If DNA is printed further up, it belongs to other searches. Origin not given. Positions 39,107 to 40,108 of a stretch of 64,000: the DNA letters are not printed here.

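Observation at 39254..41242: Apparent GlmM::GlmU-acetyltransferase fusion lacking the uridylyltransferase domain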

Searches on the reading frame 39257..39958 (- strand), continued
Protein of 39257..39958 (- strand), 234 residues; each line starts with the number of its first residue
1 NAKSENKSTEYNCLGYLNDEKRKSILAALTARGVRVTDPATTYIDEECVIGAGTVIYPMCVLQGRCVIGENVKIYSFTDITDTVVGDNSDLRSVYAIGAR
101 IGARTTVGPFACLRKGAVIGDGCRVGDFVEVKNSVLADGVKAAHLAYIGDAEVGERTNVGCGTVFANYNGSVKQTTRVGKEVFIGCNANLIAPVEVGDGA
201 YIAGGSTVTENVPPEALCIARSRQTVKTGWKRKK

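Call 33: search_protein_families(library=ncbifam, proteins=[P0166, P0165, P0280, P0241, P0266, P0174, P0164, P0175], max_evalue=1e-30)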
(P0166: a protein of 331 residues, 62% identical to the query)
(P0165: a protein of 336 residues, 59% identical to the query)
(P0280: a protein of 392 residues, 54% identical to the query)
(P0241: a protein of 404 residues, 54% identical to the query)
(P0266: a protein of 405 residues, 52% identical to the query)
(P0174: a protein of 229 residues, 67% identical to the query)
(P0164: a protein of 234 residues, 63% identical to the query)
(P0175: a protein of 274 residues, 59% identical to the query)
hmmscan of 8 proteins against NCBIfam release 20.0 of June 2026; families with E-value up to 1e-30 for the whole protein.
P0166 (331 aa): 11 families
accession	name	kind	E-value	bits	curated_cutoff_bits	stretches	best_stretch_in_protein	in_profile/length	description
NF010934.1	PRK14354.1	equivalog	2.3e-79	267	450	1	106-324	227-445/447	bifunctional UDP-N-acetylglucosamine diphosphorylase/glucosamine-1-phosphate N-acetyltransferase GlmU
TIGR01173.1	glmU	equivalog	1.5e-73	248.2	366.85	1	113-327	234-449/452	bifunctional UDP-N-acetylglucosamine diphosphorylase/glucosamine-1-phosphate N-acetyltransferase GlmU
NF010937.0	PRK14357.1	equivalog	7e-69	232.8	658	1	110-327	224-441/448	bifunctional UDP-N-acetylglucosamine diphosphorylase/glucosamine-1-phosphate N-acetyltransferase GlmU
NF010932.0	PRK14352.1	equivalog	1.7e-65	221.6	611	1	111-330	243-462/488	bifunctional UDP-N-acetylglucosamine diphosphorylase/glucosamine-1-phosphate N-acetyltransferase GlmU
NF010940.0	PRK14360.1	equivalog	2e-62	211.2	602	1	110-328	231-449/452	bifunctional UDP-N-acetylglucosamine diphosphorylase/glucosamine-1-phosphate N-acetyltransferase GlmU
NF010935.0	PRK14355.1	equivalog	9.5e-60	202.5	718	1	109-328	236-456/459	bifunctional UDP-N-acetylglucosamine diphosphorylase/glucosamine-1-phosphate N-acetyltransferase GlmU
NF010936.0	PRK14356.1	equivalog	3.4e-58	197.7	666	1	108-323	236-452/456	bifunctional UDP-N-acetylglucosamine diphosphorylase/glucosamine-1-phosphate N-acetyltransferase GlmU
NF010933.0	PRK14353.1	equivalog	9.2e-57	192.6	505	1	124-325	251-436/453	bifunctional UDP-N-acetylglucosamine diphosphorylase/glucosamine-1-phosphate N-acetyltransferase GlmU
NF010938.0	PRK14358.1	equivalog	1e-51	176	500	1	114-324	243-454/481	bifunctional N-acetylglucosamine-1-phosphate uridyltransferase/glucosamine-1-phosphate acetyltransferase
NF006986.0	PRK09451.1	equivalog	6.6e-50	170.2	725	1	120-325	244-450/456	bifunctional UDP-N-acetylglucosamine diphosphorylase/glucosamine-1-phosphate N-acetyltransferase GlmU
NF010939.0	PRK14359.1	equivalog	2.9e-45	154.7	592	1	118-321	236-419/430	bifunctional UDP-N-acetylglucosamine diphosphorylase/glucosamine-1-phosphate N-acetyltransferase GlmU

P0165 (336 aa): 11 families
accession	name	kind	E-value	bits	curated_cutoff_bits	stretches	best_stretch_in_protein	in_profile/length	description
NF010934.1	PRK14354.1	equivalog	1.4e-80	271.1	450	1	109-331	223-445/447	bifunctional UDP-N-acetylglucosamine diphosphorylase/glucosamine-1-phosphate N-acetyltransferase GlmU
TIGR01173.1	glmU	equivalog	1.2e-77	261.7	366.85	1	113-335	227-450/452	bifunctional UDP-N-acetylglucosamine diphosphorylase/glucosamine-1-phosphate N-acetyltransferase GlmU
NF010937.0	PRK14357.1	equivalog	3.7e-74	250.2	658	1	104-331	211-438/448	bifunctional UDP-N-acetylglucosamine diphosphorylase/glucosamine-1-phosphate N-acetyltransferase GlmU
NF010932.0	PRK14352.1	equivalog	3.8e-67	227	611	1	114-332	239-457/488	bifunctional UDP-N-acetylglucosamine diphosphorylase/glucosamine-1-phosphate N-acetyltransferase GlmU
NF010936.0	PRK14356.1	equivalog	8.7e-64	216.1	666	1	115-327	236-449/456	bifunctional UDP-N-acetylglucosamine diphosphorylase/glucosamine-1-phosphate N-acetyltransferase GlmU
NF010940.0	PRK14360.1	equivalog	4.5e-63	213.4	602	1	110-334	224-448/452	bifunctional UDP-N-acetylglucosamine diphosphorylase/glucosamine-1-phosphate N-acetyltransferase GlmU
NF010933.0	PRK14353.1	equivalog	5.1e-59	200.1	505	1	187-332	290-436/453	bifunctional UDP-N-acetylglucosamine diphosphorylase/glucosamine-1-phosphate N-acetyltransferase GlmU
NF010938.0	PRK14358.1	equivalog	2.5e-58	197.8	500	1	115-333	237-456/481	bifunctional N-acetylglucosamine-1-phosphate uridyltransferase/glucosamine-1-phosphate acetyltransferase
NF010935.0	PRK14355.1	equivalog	3.1e-57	194.2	718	1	109-332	229-453/459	bifunctional UDP-N-acetylglucosamine diphosphorylase/glucosamine-1-phosphate N-acetyltransferase GlmU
NF006986.0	PRK09451.1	equivalog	1.2e-56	192.5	725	1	117-336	234-454/456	bifunctional UDP-N-acetylglucosamine diphosphorylase/glucosamine-1-phosphate N-acetyltransferase GlmU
NF010939.0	PRK14359.1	equivalog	3.7e-44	151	592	1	125-329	236-420/430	bifunctional UDP-N-acetylglucosamine diphosphorylase/glucosamine-1-phosphate N-acetyltransferase GlmU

P0280 (392 aa): 11 families
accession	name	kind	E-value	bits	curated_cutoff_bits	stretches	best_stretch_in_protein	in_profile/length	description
NF010934.1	PRK14354.1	equivalog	1.5e-78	264.3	450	1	156-385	218-447/447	bifunctional UDP-N-acetylglucosamine diphosphorylase/glucosamine-1-phosphate N-acetyltransferase GlmU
TIGR01173.1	glmU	equivalog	4.3e-74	250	366.85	1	160-387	222-450/452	bifunctional UDP-N-acetylglucosamine diphosphorylase/glucosamine-1-phosphate N-acetyltransferase GlmU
NF010940.0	PRK14360.1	equivalog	1.8e-70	237.7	602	1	161-386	223-448/452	bifunctional UDP-N-acetylglucosamine diphosphorylase/glucosamine-1-phosphate N-acetyltransferase GlmU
NF010935.0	PRK14355.1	equivalog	2.6e-66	224.2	718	1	159-386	227-455/459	bifunctional UDP-N-acetylglucosamine diphosphorylase/glucosamine-1-phosphate N-acetyltransferase GlmU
NF010936.0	PRK14356.1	equivalog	3e-66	224.2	666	1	153-381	222-451/456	bifunctional UDP-N-acetylglucosamine diphosphorylase/glucosamine-1-phosphate N-acetyltransferase GlmU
NF010933.0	PRK14353.1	equivalog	3.6e-66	223.7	505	1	247-388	299-440/453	bifunctional UDP-N-acetylglucosamine diphosphorylase/glucosamine-1-phosphate N-acetyltransferase GlmU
NF010932.0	PRK14352.1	equivalog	1.4e-64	218.5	611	1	163-388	236-461/488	bifunctional UDP-N-acetylglucosamine diphosphorylase/glucosamine-1-phosphate N-acetyltransferase GlmU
NF010937.0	PRK14357.1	equivalog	3.1e-64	217.5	658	1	160-388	215-443/448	bifunctional UDP-N-acetylglucosamine diphosphorylase/glucosamine-1-phosphate N-acetyltransferase GlmU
NF006986.0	PRK09451.1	equivalog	2.5e-57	194.7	725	1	182-385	247-451/456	bifunctional UDP-N-acetylglucosamine diphosphorylase/glucosamine-1-phosphate N-acetyltransferase GlmU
NF010938.0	PRK14358.1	equivalog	3.8e-56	190.6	500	1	142-388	211-459/481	bifunctional N-acetylglucosamine-1-phosphate uridyltransferase/glucosamine-1-phosphate acetyltransferase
NF010939.0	PRK14359.1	equivalog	1.1e-51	175.8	592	1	155-387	214-426/430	bifunctional UDP-N-acetylglucosamine diphosphorylase/glucosamine-1-phosphate N-acetyltransferase GlmU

P0241 (404 aa): 13 families
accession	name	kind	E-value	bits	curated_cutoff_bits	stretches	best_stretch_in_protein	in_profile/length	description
NF010934.1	PRK14354.1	equivalog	1.4e-164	547.9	450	1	1-398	46-446/447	bifunctional UDP-N-acetylglucosamine diphosphorylase/glucosamine-1-phosphate N-acetyltransferase GlmU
TIGR01173.1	glmU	equivalog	8.6e-142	473.1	366.85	1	1-401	47-450/452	bifunctional UDP-N-acetylglucosamine diphosphorylase/glucosamine-1-phosphate N-acetyltransferase GlmU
NF010932.0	PRK14352.1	equivalog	2.1e-138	462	611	1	3-402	55-461/488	bifunctional UDP-N-acetylglucosamine diphosphorylase/glucosamine-1-phosphate N-acetyltransferase GlmU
NF010935.0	PRK14355.1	equivalog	2.1e-135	451.9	718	1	1-402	50-457/459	bifunctional UDP-N-acetylglucosamine diphosphorylase/glucosamine-1-phosphate N-acetyltransferase GlmU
NF010937.0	PRK14357.1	equivalog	1.5e-128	429.5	658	1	2-404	47-445/448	bifunctional UDP-N-acetylglucosamine diphosphorylase/glucosamine-1-phosphate N-acetyltransferase GlmU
NF010940.0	PRK14360.1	equivalog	4.2e-123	411.3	602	1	2-401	49-449/452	bifunctional UDP-N-acetylglucosamine diphosphorylase/glucosamine-1-phosphate N-acetyltransferase GlmU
NF010933.0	PRK14353.1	equivalog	1.5e-113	379.8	505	1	1-401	52-439/453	bifunctional UDP-N-acetylglucosamine diphosphorylase/glucosamine-1-phosphate N-acetyltransferase GlmU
NF010936.0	PRK14356.1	equivalog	3.3e-107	359.2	666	1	2-395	53-451/456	bifunctional UDP-N-acetylglucosamine diphosphorylase/glucosamine-1-phosphate N-acetyltransferase GlmU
NF006986.0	PRK09451.1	equivalog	1.7e-103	346.9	725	1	2-398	53-450/456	bifunctional UDP-N-acetylglucosamine diphosphorylase/glucosamine-1-phosphate N-acetyltransferase GlmU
NF010938.0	PRK14358.1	equivalog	4.7e-102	342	500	1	1-400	54-457/481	bifunctional N-acetylglucosamine-1-phosphate uridyltransferase/glucosamine-1-phosphate acetyltransferase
NF010939.0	PRK14359.1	equivalog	1.7e-89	300.4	592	1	12-398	63-423/430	bifunctional UDP-N-acetylglucosamine diphosphorylase/glucosamine-1-phosphate N-acetyltransferase GlmU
TIGR03992.1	Arch_glmU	subfamily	1.5e-47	162.4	292.1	0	1-265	50-306/393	bifunctional sugar-1-phosphate nucleotidylyltransferase/acetyltransferase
NF041173.1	Sug_nt_acttase_Thmprot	equivalog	2.6e-34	118.9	600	0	266-380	267-398/405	bifunctional sugar-1-phosphate nucleotidylyltransferase/acetyltransferase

P0266 (405 aa): 12 families
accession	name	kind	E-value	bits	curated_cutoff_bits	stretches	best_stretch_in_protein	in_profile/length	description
NF010934.1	PRK14354.1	equivalog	5.1e-153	509.8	450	1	54-401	91-447/447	bifunctional UDP-N-acetylglucosamine diphosphorylase/glucosamine-1-phosphate N-acetyltransferase GlmU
TIGR01173.1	glmU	equivalog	2e-136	455.4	366.85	1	47-401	86-448/452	bifunctional UDP-N-acetylglucosamine diphosphorylase/glucosamine-1-phosphate N-acetyltransferase GlmU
NF010932.0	PRK14352.1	equivalog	5.9e-133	444.1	611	1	56-401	104-458/488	bifunctional UDP-N-acetylglucosamine diphosphorylase/glucosamine-1-phosphate N-acetyltransferase GlmU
NF010935.0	PRK14355.1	equivalog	1.6e-128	429.2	718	1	54-400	97-453/459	bifunctional UDP-N-acetylglucosamine diphosphorylase/glucosamine-1-phosphate N-acetyltransferase GlmU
NF010940.0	PRK14360.1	equivalog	2.8e-115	385.4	602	1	57-402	98-448/452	bifunctional UDP-N-acetylglucosamine diphosphorylase/glucosamine-1-phosphate N-acetyltransferase GlmU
NF010937.0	PRK14357.1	equivalog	4.1e-113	378.6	658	1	56-403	92-442/448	bifunctional UDP-N-acetylglucosamine diphosphorylase/glucosamine-1-phosphate N-acetyltransferase GlmU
NF010933.0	PRK14353.1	equivalog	3.5e-110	368.7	505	2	254-401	289-437/453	bifunctional UDP-N-acetylglucosamine diphosphorylase/glucosamine-1-phosphate N-acetyltransferase GlmU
NF010938.0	PRK14358.1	equivalog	8.9e-107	357.6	500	1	57-401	103-456/481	bifunctional N-acetylglucosamine-1-phosphate uridyltransferase/glucosamine-1-phosphate acetyltransferase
NF006986.0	PRK09451.1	equivalog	1.3e-103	347.3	725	1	54-401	97-451/456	bifunctional UDP-N-acetylglucosamine diphosphorylase/glucosamine-1-phosphate N-acetyltransferase GlmU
NF010936.0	PRK14356.1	equivalog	1.1e-100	337.7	666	1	53-396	98-450/456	bifunctional UDP-N-acetylglucosamine diphosphorylase/glucosamine-1-phosphate N-acetyltransferase GlmU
NF010939.0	PRK14359.1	equivalog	6.2e-89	298.5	592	1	40-396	83-419/430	bifunctional UDP-N-acetylglucosamine diphosphorylase/glucosamine-1-phosphate N-acetyltransferase GlmU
TIGR03992.1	Arch_glmU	subfamily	3.5e-38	131.5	292.1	0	254-377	251-393/393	bifunctional sugar-1-phosphate nucleotidylyltransferase/acetyltransferase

P0174 (229 aa): 11 families
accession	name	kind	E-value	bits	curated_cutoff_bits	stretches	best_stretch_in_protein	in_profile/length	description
NF010934.1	PRK14354.1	equivalog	3.1e-71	240.2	450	1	33-222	254-443/447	bifunctional UDP-N-acetylglucosamine diphosphorylase/glucosamine-1-phosphate N-acetyltransferase GlmU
TIGR01173.1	glmU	equivalog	3.9e-69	233.6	366.85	1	31-221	252-443/452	bifunctional UDP-N-acetylglucosamine diphosphorylase/glucosamine-1-phosphate N-acetyltransferase GlmU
NF010932.0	PRK14352.1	equivalog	9.8e-65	219.1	611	1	33-218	265-450/488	bifunctional UDP-N-acetylglucosamine diphosphorylase/glucosamine-1-phosphate N-acetyltransferase GlmU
NF010936.0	PRK14356.1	equivalog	3e-62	211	666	1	33-223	261-452/456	bifunctional UDP-N-acetylglucosamine diphosphorylase/glucosamine-1-phosphate N-acetyltransferase GlmU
NF010937.0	PRK14357.1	equivalog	5.1e-59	200.3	658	1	33-222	247-436/448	bifunctional UDP-N-acetylglucosamine diphosphorylase/glucosamine-1-phosphate N-acetyltransferase GlmU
NF010933.0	PRK14353.1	equivalog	2.2e-58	198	505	1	46-222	253-433/453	bifunctional UDP-N-acetylglucosamine diphosphorylase/glucosamine-1-phosphate N-acetyltransferase GlmU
NF010940.0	PRK14360.1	equivalog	3.4e-56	190.7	602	1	35-223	256-444/452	bifunctional UDP-N-acetylglucosamine diphosphorylase/glucosamine-1-phosphate N-acetyltransferase GlmU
NF010938.0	PRK14358.1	equivalog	2e-53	181.6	500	1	31-218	260-448/481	bifunctional N-acetylglucosamine-1-phosphate uridyltransferase/glucosamine-1-phosphate acetyltransferase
NF010935.0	PRK14355.1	equivalog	2.9e-52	177.9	718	1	33-222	260-450/459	bifunctional UDP-N-acetylglucosamine diphosphorylase/glucosamine-1-phosphate N-acetyltransferase GlmU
NF006986.0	PRK09451.1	equivalog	1.4e-45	155.9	725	1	54-221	278-446/456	bifunctional UDP-N-acetylglucosamine diphosphorylase/glucosamine-1-phosphate N-acetyltransferase GlmU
NF010939.0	PRK14359.1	equivalog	9.2e-40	136.5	592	1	57-220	257-418/430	bifunctional UDP-N-acetylglucosamine diphosphorylase/glucosamine-1-phosphate N-acetyltransferase GlmU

P0164 (234 aa): 11 families
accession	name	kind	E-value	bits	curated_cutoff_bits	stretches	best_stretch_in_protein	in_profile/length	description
NF010934.1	PRK14354.1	equivalog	4.7e-77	259.4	450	1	28-230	244-446/447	bifunctional UDP-N-acetylglucosamine diphosphorylase/glucosamine-1-phosphate N-acetyltransferase GlmU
TIGR01173.1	glmU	equivalog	8.7e-76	255.6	366.85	1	19-232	235-449/452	bifunctional UDP-N-acetylglucosamine diphosphorylase/glucosamine-1-phosphate N-acetyltransferase GlmU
NF010932.0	PRK14352.1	equivalog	7e-72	242.6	611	1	22-233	249-460/488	bifunctional UDP-N-acetylglucosamine diphosphorylase/glucosamine-1-phosphate N-acetyltransferase GlmU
NF010937.0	PRK14357.1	equivalog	1.7e-67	228.2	658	1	21-232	230-441/448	bifunctional UDP-N-acetylglucosamine diphosphorylase/glucosamine-1-phosphate N-acetyltransferase GlmU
NF010933.0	PRK14353.1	equivalog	9.5e-67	225.5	505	1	93-232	299-438/453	bifunctional UDP-N-acetylglucosamine diphosphorylase/glucosamine-1-phosphate N-acetyltransferase GlmU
NF010936.0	PRK14356.1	equivalog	6.5e-65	219.8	666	1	24-228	247-452/456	bifunctional UDP-N-acetylglucosamine diphosphorylase/glucosamine-1-phosphate N-acetyltransferase GlmU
NF010935.0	PRK14355.1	equivalog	4.5e-62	210.2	718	1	26-232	248-455/459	bifunctional UDP-N-acetylglucosamine diphosphorylase/glucosamine-1-phosphate N-acetyltransferase GlmU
NF010938.0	PRK14358.1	equivalog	3.7e-61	207.2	500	1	28-231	252-456/481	bifunctional N-acetylglucosamine-1-phosphate uridyltransferase/glucosamine-1-phosphate acetyltransferase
NF010940.0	PRK14360.1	equivalog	6.2e-59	199.7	602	1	26-232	241-448/452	bifunctional UDP-N-acetylglucosamine diphosphorylase/glucosamine-1-phosphate N-acetyltransferase GlmU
NF006986.0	PRK09451.1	equivalog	1.7e-53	182.1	725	1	22-231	241-451/456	bifunctional UDP-N-acetylglucosamine diphosphorylase/glucosamine-1-phosphate N-acetyltransferase GlmU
NF010939.0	PRK14359.1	equivalog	7.9e-46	156.5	592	1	24-229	236-422/430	bifunctional UDP-N-acetylglucosamine diphosphorylase/glucosamine-1-phosphate N-acetyltransferase GlmU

P0175 (274 aa): 11 families
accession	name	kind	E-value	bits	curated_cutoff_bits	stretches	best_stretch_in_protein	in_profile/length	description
NF010934.1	PRK14354.1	equivalog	1.3e-82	277.7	450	1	50-272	224-446/447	bifunctional UDP-N-acetylglucosamine diphosphorylase/glucosamine-1-phosphate N-acetyltransferase GlmU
TIGR01173.1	glmU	equivalog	6.4e-78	262.6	366.85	1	53-274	227-449/452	bifunctional UDP-N-acetylglucosamine diphosphorylase/glucosamine-1-phosphate N-acetyltransferase GlmU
NF010937.0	PRK14357.1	equivalog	1e-72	245.5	658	1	54-272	221-439/448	bifunctional UDP-N-acetylglucosamine diphosphorylase/glucosamine-1-phosphate N-acetyltransferase GlmU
NF010940.0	PRK14360.1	equivalog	3.8e-68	230.1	602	1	56-273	230-447/452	bifunctional UDP-N-acetylglucosamine diphosphorylase/glucosamine-1-phosphate N-acetyltransferase GlmU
NF010932.0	PRK14352.1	equivalog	2.5e-67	227.6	611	1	57-273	242-458/488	bifunctional UDP-N-acetylglucosamine diphosphorylase/glucosamine-1-phosphate N-acetyltransferase GlmU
NF010935.0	PRK14355.1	equivalog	1.1e-61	208.9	718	1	52-273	232-454/459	bifunctional UDP-N-acetylglucosamine diphosphorylase/glucosamine-1-phosphate N-acetyltransferase GlmU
NF010936.0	PRK14356.1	equivalog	1.9e-61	208.4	666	1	51-270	232-452/456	bifunctional UDP-N-acetylglucosamine diphosphorylase/glucosamine-1-phosphate N-acetyltransferase GlmU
NF010933.0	PRK14353.1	equivalog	3e-61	207.4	505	1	135-273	299-437/453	bifunctional UDP-N-acetylglucosamine diphosphorylase/glucosamine-1-phosphate N-acetyltransferase GlmU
NF010938.0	PRK14358.1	equivalog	5.6e-60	203.3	500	1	52-273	234-456/481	bifunctional N-acetylglucosamine-1-phosphate uridyltransferase/glucosamine-1-phosphate acetyltransferase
NF006986.0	PRK09451.1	equivalog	8.6e-55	186.3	725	1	65-273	242-451/456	bifunctional UDP-N-acetylglucosamine diphosphorylase/glucosamine-1-phosphate N-acetyltransferase GlmU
NF010939.0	PRK14359.1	equivalog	3.1e-47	161.2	592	1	50-270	221-421/430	bifunctional UDP-N-acetylglucosamine diphosphorylase/glucosamine-1-phosphate N-acetyltransferase GlmU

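Call 54: find_encoding_contigs(protein=P0174, flank=10000, max_places=3)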
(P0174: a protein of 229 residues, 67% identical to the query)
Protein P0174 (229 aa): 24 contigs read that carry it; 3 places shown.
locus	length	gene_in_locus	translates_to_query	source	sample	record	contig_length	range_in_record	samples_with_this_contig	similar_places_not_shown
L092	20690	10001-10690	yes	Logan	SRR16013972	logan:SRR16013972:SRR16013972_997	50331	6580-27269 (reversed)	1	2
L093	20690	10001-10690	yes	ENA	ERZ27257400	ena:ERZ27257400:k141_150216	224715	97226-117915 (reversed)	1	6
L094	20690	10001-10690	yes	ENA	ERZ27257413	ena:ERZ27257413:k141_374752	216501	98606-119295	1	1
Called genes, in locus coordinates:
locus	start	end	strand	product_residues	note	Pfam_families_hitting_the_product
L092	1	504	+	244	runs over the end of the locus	PF00005:ABC_tran, PF13304:AAA_21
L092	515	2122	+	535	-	PF16949:ABC_tran_2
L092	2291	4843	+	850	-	PF22359:Big-like (faint)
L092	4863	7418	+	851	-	PF21461:HL_N-beta (faint), PF02368:Big_2 (faint), PF22359:Big-like (faint)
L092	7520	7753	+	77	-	-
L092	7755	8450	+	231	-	PF01048:PNP_UDP_1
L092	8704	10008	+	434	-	PF02878:PGM_PMM_I, PF02879:PGM_PMM_II, PF02880:PGM_PMM_III, PF00408:PGM_PMM_IV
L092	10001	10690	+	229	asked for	PF25087:GMPPB_C, PF25084:LbH_EIF2B, PF00132:Hexapep, PF25084:LbH_EIF2B (weak), PF25087:GMPPB_C, PF00132:Hexapep, PF14602:Hexapep_2 (weak)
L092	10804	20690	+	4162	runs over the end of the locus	PF18998:Flg_new_2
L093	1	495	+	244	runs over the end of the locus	PF00005:ABC_tran, PF13304:AAA_21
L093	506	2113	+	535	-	PF16949:ABC_tran_2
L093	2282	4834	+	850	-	PF21461:HL_N-beta (faint), PF22359:Big-like (faint)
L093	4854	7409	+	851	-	PF21461:HL_N-beta (faint), PF02368:Big_2 (faint), PF22359:Big-like (faint)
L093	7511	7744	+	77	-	-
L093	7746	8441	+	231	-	PF01048:PNP_UDP_1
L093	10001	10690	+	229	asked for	PF25087:GMPPB_C, PF25084:LbH_EIF2B, PF00132:Hexapep, PF25084:LbH_EIF2B (weak), PF25087:GMPPB_C, PF00132:Hexapep, PF14602:Hexapep_2 (weak)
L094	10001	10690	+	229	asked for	PF25087:GMPPB_C, PF25084:LbH_EIF2B, PF00132:Hexapep, PF25084:LbH_EIF2B (weak), PF25087:GMPPB_C, PF00132:Hexapep, PF14602:Hexapep_2 (weak)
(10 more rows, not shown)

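Call 55: find_encoding_contigs(protein=P0238, flank=10000, max_places=2)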
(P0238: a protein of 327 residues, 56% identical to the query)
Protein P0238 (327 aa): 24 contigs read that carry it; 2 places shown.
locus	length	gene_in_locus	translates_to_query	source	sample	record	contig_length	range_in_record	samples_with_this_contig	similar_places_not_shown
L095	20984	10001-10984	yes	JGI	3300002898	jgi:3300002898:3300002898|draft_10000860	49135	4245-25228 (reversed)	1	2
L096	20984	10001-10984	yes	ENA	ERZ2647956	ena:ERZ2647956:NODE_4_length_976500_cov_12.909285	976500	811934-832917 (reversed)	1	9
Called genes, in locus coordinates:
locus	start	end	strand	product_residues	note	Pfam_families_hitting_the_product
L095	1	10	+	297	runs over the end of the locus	PF06888:Put_Phosphatase (weak), PF12710:HAD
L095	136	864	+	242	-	PF00005:ABC_tran, PF13304:AAA_21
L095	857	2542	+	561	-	PF16949:ABC_tran_2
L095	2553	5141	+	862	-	PF21461:HL_N-beta (faint), PF26182:Ig_NUP210_5th (faint), PF02368:Big_2 (weak), PF26918:Ig_Eae (faint)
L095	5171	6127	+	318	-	-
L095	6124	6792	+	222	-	PF01048:PNP_UDP_1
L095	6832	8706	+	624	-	PF13727:CoA_binding_3, PF13460:NAD_binding_10 (faint), PF01370:Epimerase, PF02719:Polysacc_synt_2, PF04321:RmlD_sub_bind, PF01073:3Beta_HSD, PF16363:GDP_Man_Dehyd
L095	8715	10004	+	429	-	PF02878:PGM_PMM_I, PF02879:PGM_PMM_II, PF02880:PGM_PMM_III, PF00408:PGM_PMM_IV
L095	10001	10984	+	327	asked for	PF00132:Hexapep (weak), PF25084:LbH_EIF2B (weak), PF25087:GMPPB_C (weak), PF00132:Hexapep, PF14602:Hexapep_2 (weak)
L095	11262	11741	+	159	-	-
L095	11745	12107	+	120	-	-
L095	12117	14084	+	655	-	PF00270:DEAD (faint), PF04851:ResIII, PF17757:UvrB_inter, PF27431:UvrB_3rd, PF00271:Helicase_C, PF12344:UvrB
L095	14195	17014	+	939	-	PF00005:ABC_tran (faint), PF02463:SMC_N (faint), PF03193:RsgA_GTPase (faint), PF13304:AAA_21 (faint), PF13555:AAA_29 (faint), PF20703:nSTAND1 (faint), PF17760:UvrA_inter, PF17755:UvrA_DNA-bind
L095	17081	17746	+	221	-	PF04239:DUF421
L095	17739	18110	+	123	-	PF14276:DUF4363 (weak)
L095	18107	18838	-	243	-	-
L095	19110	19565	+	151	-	PF00383:dCMP_cyt_deam_1, PF14437:MafB19-deam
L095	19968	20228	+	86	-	-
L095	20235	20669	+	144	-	-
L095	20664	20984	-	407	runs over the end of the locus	PF03703:bPH_2 (faint)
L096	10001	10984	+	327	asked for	PF00132:Hexapep (weak), PF25084:LbH_EIF2B (weak), PF25087:GMPPB_C (weak), PF00132:Hexapep, PF14602:Hexapep_2 (weak)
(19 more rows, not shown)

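Call 68: find_encoding_contigs(protein=P0164, flank=4000, max_places=2)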
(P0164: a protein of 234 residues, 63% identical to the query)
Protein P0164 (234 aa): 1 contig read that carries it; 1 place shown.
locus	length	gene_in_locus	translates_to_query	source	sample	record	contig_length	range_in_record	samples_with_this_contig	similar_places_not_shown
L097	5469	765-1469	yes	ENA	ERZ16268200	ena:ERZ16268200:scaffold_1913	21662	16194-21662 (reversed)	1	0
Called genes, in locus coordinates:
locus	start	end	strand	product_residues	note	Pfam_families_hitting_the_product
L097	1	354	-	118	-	?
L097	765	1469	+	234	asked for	PF25087:GMPPB_C (faint), PF25084:LbH_EIF2B (faint), PF00132:Hexapep (weak)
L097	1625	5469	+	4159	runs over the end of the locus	PF09479:Flg_new (faint), PF18998:Flg_new_2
